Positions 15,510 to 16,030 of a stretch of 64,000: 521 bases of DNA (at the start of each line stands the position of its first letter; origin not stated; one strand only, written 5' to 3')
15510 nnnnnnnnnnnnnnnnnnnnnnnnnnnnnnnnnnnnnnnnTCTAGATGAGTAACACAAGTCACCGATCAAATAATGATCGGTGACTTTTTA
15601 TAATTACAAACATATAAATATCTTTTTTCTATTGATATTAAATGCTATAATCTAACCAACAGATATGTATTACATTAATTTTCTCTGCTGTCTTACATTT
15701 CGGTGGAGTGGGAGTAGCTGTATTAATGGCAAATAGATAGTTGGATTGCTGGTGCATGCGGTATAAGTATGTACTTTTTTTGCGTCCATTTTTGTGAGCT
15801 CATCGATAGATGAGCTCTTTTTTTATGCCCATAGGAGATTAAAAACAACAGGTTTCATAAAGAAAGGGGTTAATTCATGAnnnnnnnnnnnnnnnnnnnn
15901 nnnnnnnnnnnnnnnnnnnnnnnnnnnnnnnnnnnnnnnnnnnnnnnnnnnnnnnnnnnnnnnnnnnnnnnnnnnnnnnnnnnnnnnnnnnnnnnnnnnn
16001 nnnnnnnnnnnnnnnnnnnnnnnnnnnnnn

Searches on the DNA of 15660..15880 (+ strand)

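Call 14: search_dna_similar(query=window:15660-15880:+, collection=plasmids, mode=distant, max_evalue=0.01)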
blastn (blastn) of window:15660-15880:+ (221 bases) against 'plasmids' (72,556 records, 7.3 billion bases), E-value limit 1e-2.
Records with a match: 4; places in all: 4; records where one place covers at least 80% of the query: 2.
Best place of each record, by identity: >=99% 2; 80-90% 2.
By first word of the organism name: Paenibacillus 4.
By predicted mobility (MOB-suite, as given by PLSDB): non-mobilizable 4.
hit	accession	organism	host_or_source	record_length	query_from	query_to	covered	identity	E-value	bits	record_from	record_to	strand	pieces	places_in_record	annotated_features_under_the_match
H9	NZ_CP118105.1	Paenibacillus urinalis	Homo sapiens,blood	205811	1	221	100%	100.0%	6e-109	399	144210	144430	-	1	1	toprim domain-containing protein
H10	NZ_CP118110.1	Paenibacillus urinalis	Homo sapiens,blood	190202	1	221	100%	100.0%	6e-109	399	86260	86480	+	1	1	toprim domain-containing protein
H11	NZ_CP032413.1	Paenibacillus lautus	single colony,Tattoo ink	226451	15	165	68%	84.5%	6e-33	148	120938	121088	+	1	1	none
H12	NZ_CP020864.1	Paenibacillus sp. Cedars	Single culture,Alkaline pool submerged ...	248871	15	165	68%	83.0%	2e-33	150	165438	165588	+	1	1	none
